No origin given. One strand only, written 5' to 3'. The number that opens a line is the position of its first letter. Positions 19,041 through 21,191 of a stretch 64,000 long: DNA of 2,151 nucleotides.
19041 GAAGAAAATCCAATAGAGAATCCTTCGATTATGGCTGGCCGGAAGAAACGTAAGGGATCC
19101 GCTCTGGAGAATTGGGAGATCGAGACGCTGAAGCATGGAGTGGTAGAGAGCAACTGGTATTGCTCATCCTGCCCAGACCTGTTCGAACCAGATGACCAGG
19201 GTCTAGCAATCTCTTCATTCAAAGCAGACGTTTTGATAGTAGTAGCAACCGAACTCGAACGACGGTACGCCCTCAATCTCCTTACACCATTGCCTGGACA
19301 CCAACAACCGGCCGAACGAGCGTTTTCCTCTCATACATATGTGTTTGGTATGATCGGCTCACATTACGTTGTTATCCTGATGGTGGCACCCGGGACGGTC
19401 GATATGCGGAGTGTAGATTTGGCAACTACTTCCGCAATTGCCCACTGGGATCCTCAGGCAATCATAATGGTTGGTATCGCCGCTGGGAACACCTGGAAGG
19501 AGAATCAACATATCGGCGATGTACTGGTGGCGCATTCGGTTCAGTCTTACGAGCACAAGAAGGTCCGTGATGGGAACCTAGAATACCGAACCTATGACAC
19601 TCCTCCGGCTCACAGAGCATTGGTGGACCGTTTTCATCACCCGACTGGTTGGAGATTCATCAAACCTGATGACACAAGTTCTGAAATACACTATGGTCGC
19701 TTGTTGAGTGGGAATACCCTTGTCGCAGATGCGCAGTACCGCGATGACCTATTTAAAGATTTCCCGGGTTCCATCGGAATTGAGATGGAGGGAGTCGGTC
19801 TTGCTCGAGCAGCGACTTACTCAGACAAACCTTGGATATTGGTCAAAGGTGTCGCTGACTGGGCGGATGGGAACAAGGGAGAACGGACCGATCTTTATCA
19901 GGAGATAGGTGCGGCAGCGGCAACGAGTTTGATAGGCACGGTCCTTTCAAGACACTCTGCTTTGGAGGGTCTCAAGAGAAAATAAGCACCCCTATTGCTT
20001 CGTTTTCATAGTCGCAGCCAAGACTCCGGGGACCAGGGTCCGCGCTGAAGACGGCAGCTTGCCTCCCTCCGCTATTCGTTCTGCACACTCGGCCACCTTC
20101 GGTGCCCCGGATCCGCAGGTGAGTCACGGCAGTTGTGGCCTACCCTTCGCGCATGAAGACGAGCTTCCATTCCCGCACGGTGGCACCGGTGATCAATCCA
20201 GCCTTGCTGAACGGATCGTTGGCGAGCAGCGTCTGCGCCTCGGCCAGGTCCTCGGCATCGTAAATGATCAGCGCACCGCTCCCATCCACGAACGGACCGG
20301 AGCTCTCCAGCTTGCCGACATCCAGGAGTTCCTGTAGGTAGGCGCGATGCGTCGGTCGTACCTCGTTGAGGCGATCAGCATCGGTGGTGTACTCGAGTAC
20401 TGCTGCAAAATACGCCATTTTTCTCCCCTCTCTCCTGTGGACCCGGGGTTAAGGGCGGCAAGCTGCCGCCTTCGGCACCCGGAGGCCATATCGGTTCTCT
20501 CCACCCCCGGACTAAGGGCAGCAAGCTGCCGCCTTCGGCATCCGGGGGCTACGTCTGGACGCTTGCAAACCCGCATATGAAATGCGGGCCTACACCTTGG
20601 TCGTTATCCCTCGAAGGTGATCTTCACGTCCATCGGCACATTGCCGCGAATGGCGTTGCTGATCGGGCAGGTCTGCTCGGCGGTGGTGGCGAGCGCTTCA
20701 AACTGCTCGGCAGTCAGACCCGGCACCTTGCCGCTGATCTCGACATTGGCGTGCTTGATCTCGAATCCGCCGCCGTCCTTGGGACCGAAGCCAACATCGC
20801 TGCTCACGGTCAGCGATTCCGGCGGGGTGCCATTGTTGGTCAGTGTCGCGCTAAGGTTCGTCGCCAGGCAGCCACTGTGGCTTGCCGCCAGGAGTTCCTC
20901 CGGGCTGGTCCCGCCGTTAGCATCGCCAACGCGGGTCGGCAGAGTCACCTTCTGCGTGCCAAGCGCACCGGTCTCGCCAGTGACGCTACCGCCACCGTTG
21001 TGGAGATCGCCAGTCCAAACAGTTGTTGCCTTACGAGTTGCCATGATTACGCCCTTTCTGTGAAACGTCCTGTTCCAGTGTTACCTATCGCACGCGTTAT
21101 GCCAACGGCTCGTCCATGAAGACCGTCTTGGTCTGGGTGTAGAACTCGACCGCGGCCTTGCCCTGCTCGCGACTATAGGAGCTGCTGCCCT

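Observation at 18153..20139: AT-richer single-gene islet: unknown tandem Trp-rich domain fused to a PNP/nucleosidase-type effector domain (candidate stand-alone sensor-effector)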

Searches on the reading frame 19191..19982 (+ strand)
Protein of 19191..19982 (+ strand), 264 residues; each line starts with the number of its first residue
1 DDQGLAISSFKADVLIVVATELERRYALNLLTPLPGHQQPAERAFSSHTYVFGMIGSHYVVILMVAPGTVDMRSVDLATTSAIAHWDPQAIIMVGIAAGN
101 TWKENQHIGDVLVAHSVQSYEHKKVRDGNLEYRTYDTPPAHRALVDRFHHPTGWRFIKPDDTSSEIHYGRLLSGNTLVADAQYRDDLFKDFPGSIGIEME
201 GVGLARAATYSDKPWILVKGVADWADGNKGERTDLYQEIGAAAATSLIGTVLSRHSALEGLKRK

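Call 39: search_solved_structures(query=window:19191-19982:+, max_evalue=0.01, show_alignments=2)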
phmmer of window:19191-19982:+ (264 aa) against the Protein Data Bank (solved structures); distinct sequences matched with E-value up to 0.01: 31.
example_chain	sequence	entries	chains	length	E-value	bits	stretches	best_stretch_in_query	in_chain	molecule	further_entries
3bl6_A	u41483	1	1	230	1.5e-10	44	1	49-249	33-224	5'-methylthioadenosine nucleosidase/S-adenosylhomocysteine nucleosidase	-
4gmh_A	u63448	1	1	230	1.5e-10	44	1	49-249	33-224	5'-methylthioadenosine/S-adenosylhomocysteine nucleosidase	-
4g41_A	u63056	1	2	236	2.6e-10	43.2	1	40-230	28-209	MTA/SAH nucleosidase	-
4kn5_A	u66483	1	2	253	1e-09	41.2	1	50-248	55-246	Methylthioadenosine nucleosidase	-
4qez_B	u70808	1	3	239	1.7e-07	34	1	47-253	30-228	5'-methylthioadenosine/S-adenosylhomocysteine nucleosidase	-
1zos_A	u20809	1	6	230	5.5e-07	32.3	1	41-227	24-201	5'-methylthioadenosine / S-adenosylhomocysteine nucleosidase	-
3mms_A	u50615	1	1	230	6.3e-07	32.1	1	41-227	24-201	5'-methylthioadenosine / S-adenosylhomocysteine nucleosidase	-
3dp9_A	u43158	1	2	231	1.2e-06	31.2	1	49-242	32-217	MTA/SAH nucleosidase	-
6po4_A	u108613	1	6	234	1.2e-06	31.1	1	53-254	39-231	5'-methylthioadenosine/S-adenosylhomocysteine nucleosidase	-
4wkb_A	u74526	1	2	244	1.3e-06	31.1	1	49-243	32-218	5'-methylthioadenosine/S-adenosylhomocysteine nucleosidase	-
4x24_A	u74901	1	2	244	2.3e-06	30.3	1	49-243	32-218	5'-methylthioadenosine/S-adenosylhomocysteine nucleosidase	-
4jos_A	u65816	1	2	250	2.4e-06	30.2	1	60-245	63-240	Adenosylhomocysteine nucleosidase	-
4l0m_A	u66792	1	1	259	5.9e-06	28.9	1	81-236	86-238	putative 5'-methylthioadenosine/S-adenosylhomocysteine nucleosidase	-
5ue1_A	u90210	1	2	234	6.3e-06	28.8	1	49-248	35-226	5'-methylthioadenosine/S-adenosylhomocysteine nucleosidase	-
4f1w_A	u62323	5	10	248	9.9e-06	28.2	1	74-253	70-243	5'-methylthioadenosine/S-adenosylhomocysteine nucleosidase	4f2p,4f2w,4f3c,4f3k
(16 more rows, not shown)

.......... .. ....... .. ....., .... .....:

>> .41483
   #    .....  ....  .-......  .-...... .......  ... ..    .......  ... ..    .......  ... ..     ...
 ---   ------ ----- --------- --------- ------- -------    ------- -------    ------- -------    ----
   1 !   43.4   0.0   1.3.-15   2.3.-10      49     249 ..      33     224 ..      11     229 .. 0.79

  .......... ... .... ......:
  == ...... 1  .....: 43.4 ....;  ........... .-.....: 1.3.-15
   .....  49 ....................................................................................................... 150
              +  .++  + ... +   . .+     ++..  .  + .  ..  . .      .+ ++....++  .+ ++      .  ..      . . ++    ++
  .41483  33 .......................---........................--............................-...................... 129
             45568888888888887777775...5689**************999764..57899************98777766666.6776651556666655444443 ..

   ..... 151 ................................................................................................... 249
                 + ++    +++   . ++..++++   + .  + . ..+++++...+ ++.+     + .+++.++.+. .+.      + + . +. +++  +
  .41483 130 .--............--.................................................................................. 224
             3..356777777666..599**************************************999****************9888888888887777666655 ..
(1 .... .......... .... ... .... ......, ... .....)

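Call 72: search_dna_similar(query=window:19191-19982:+, collection=plasmids, mode=protein, max_evalue=0.00001, max_rows=15)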
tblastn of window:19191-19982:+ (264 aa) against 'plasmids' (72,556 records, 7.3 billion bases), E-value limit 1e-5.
Records with a match: 30; places in all: 44; records where one place covers at least 80% of the query: 24.
Best place of each record, by identity: <60% 30.
By first word of the organism name: Agrobacterium 14; Klebsiella 3; Nostoc 3; Leptolyngbya 2; Streptomyces 2; Rhizobium 1; Sphingobium 1; Calothrix 1; Acaryochloris 1; Bacillus 1; and 1 more.
By predicted mobility (MOB-suite, as given by PLSDB): conjugative 16; non-mobilizable 8; mobilizable 6.
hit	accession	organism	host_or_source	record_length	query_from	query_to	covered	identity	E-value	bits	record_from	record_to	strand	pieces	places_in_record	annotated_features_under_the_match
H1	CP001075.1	Rhizobium etli CIAT 652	-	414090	13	248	89%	33.3%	5e-20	96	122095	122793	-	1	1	hypothetical protein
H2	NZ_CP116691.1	Agrobacterium tumefaciens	Lettuce,cell culture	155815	8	255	94%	26.7%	9e-6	54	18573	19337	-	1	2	hypothetical protein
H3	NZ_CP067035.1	Agrobacterium fabrum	-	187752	8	255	94%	26.7%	9e-6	54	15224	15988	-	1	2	hypothetical protein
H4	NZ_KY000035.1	Agrobacterium sp.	-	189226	8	255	94%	26.7%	9e-6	54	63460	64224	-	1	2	hypothetical protein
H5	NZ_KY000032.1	Agrobacterium fabrum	-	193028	8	255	94%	26.7%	9e-6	54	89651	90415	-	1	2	hypothetical protein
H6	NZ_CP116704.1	Agrobacterium tumefaciens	Yarrow,cell culture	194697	8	255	94%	26.7%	9e-6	54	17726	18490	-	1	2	hypothetical protein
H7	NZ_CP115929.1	Agrobacterium tumefaciens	Chrysanthemum,cell culture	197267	8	255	94%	26.7%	9e-6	54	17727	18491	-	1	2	hypothetical protein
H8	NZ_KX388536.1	Agrobacterium tumefaciens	Chrysanthemum x morifolium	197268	8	255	94%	26.7%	9e-6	54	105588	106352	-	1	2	hypothetical protein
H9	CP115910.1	Agrobacterium tumefaciens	Russian Sage,cell culture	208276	8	255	94%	26.7%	9e-6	54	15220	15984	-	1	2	hypothetical protein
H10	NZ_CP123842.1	Agrobacterium tumefaciens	Yarrow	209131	8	255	94%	26.7%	9e-6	54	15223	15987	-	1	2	hypothetical protein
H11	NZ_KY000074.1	Agrobacterium larrymoorei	-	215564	8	255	94%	26.7%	9e-6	54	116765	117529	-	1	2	hypothetical protein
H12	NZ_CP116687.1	Agrobacterium fabrum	cell culture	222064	8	255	94%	26.7%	9e-6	54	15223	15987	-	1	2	hypothetical protein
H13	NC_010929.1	Agrobacterium tumefaciens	-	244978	8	255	94%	26.7%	9e-6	54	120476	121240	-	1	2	hypothetical protein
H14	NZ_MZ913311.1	Agrobacterium fabrum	-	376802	8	255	94%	26.7%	9e-6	54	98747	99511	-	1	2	hypothetical protein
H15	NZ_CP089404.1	Klebsiella pasteurii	Homo sapiens,feces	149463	1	241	91%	26.4%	8e-7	57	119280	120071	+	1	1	response regulator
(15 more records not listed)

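Call 74: get_annotated_region(hit=H15, flank=5000)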
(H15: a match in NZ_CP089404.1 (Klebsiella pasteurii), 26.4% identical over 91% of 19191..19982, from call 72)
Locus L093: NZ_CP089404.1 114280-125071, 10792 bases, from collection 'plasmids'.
description: Klebsiella pasteurii strain Kox205 plasmid pKOX205_1, complete sequence
organism: Klebsiella pasteurii (NCBI taxid 2587529)
taxonomy: Bacteria; Pseudomonadota; Gammaproteobacteria; Enterobacterales; Enterobacteriaceae; Klebsiella; Klebsiella pasteurii
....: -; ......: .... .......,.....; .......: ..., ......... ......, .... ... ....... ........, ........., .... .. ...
typing (MOB-suite, as given by PLSDB): mobilizable; replicon IncFIB; relaxase MOBH
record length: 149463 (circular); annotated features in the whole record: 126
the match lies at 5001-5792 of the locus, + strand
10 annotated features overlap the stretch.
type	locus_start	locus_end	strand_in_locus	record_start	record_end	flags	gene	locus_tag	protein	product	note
CDS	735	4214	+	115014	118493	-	-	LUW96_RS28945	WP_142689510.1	hypothetical protein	-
CDS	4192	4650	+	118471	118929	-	-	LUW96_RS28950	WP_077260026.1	response regulator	-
CDS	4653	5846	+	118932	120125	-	-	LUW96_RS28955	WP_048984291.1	response regulator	-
CDS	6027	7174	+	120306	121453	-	-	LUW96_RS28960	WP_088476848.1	IS3 family transposase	-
CDS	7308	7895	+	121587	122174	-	-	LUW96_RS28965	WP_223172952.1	hypothetical protein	-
CDS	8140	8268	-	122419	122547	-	-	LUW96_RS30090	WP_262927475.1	hypothetical protein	-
CDS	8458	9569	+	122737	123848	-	-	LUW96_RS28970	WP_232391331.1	IS3 family transposase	-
CDS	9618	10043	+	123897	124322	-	-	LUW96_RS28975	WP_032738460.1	hypothetical protein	-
CDS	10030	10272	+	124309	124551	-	-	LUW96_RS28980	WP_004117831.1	hypothetical protein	-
CDS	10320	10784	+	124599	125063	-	-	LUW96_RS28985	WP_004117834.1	hypothetical protein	-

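Call 75: get_annotated_region(hit=H1, flank=6000)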
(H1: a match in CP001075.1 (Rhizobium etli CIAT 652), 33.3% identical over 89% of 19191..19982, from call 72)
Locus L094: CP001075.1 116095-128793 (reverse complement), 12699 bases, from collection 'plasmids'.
description: Rhizobium etli CIAT 652 plasmid pA, complete sequence
organism: Rhizobium etli CIAT 652 (NCBI taxid 491916)
taxonomy: Bacteria; Pseudomonadota; Alphaproteobacteria; Hyphomicrobiales; Rhizobiaceae; Rhizobium; Rhizobium etli; Rhizobium etli CIAT 652
host: -; source: -; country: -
typing (MOB-suite, as given by PLSDB): non-mobilizable; replicon rep_cluster_83
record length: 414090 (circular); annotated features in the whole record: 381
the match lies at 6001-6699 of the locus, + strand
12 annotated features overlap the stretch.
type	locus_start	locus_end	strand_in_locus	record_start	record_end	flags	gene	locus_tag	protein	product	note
CDS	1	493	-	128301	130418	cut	-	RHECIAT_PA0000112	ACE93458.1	putative C-terminal processing peptidase protein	-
CDS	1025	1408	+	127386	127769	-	-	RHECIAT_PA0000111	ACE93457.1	hypothetical conserved protein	-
CDS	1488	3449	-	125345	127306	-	fusAa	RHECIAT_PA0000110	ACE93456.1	elongation factor G protein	-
CDS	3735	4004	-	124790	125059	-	-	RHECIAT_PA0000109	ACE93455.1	hypothetical protein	-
CDS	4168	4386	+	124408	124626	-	-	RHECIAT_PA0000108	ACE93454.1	hypothetical protein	-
CDS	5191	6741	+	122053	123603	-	-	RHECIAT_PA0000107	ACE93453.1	hypothetical protein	-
CDS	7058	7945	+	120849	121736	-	-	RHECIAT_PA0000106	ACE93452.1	hypothetical protein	-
CDS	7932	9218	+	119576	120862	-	-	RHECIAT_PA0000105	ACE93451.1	hypothetical protein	-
CDS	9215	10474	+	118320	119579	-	-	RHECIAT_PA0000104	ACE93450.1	hypothetical protein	-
CDS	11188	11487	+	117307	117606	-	-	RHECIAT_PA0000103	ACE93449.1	hypothetical conserved protein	-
CDS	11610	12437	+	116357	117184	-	-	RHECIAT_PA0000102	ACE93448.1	hypothetical protein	-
CDS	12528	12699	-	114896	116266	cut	agaL2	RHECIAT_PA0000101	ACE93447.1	alpha-galactosidase protein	-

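Call 78: search_protein_families(library=padloc, proteins=[L093:4653-5843:+, L093:735-4211:+, L093:4192-4647:+, L094:5191-6738:+], max_evalue=0.00001)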
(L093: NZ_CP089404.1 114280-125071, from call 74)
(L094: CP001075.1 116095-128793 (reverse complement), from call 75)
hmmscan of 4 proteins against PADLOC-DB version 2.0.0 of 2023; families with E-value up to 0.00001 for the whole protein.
L093:4653-5843:+ (397 aa): 2 families
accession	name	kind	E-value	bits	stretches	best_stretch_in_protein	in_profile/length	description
PDLC04726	PDC-M60C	-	2e-103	344.4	1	1-392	1-399/407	-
PDLC00759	Effector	-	1.3e-16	58.3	1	133-393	235-500/506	PN-superfamily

L093:735-4211:+ (1159 aa): 5 families
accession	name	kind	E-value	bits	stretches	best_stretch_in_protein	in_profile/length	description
PDLC04723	PDC-M60A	-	1.9e-82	275.8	1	61-1142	86-1147/1161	-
PDLC04722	PDC-M60A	-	3.9e-39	132.3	1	80-1118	92-1127/1165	-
PDLC04720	PDC-M60A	-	9.3e-27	91.2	1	555-1114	595-1142/1188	-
PDLC04721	PDC-M60A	-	2.8e-22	76.4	1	574-1141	322-875/891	-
PDLC04724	PDC-M60A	-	1.3e-11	41.3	1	482-1141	489-1140/1154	-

L093:4192-4647:+ (152 aa): 1 family
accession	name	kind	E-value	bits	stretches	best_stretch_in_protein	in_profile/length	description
PDLC04725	PDC-M60B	-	1.2e-34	117.4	1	2-148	4-151/158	-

L094:5191-6738:+ (516 aa): 2 families
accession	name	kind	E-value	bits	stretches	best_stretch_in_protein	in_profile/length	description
PDLC00759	Effector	-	8.4e-14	48.9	1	231-379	207-351/506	PN-superfamily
PDLC04726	PDC-M60C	-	1.8e-12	44.8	1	305-502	182-396/407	-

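Call 79: search_protein_families(library=pfam, proteins=[L094:5191-6738:+], max_evalue=0.001)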
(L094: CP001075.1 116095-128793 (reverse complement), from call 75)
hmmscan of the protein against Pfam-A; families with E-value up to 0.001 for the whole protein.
L094:5191-6738:+ (516 aa): 1 family
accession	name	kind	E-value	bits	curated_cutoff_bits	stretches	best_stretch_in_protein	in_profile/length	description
PF01048.26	PNP_UDP_1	-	1.2e-15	58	25.1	1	272-506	2-231/233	Phosphorylase superfamily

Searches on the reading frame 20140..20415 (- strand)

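Call 3: search_protein_families(library=pfam, proteins=[window:20140-20415:-], max_evalue=1)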
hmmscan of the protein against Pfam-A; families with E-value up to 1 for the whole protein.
window:20140-20415:- (91 aa): 2 families
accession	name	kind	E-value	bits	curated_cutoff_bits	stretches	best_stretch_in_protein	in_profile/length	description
PF03795.20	YCII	-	6.9e-15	55.7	24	1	5-84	4-95/95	YCII-related domain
PF02426.22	MIase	-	6.3e-05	23.5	26.7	1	7-69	11-73/90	Muconolactone delta-isomerase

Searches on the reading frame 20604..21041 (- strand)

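Call 79: search_protein_families(library=pfam, proteins=[window:20604-21041:-], max_evalue=0.001)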
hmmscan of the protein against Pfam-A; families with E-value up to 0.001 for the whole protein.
window:20604-21041:- (145 aa): 1 family
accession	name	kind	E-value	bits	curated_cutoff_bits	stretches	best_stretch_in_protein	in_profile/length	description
PF02566.24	OsmC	-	3.6e-18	66.3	27.5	1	42-139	3-99/100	OsmC-like protein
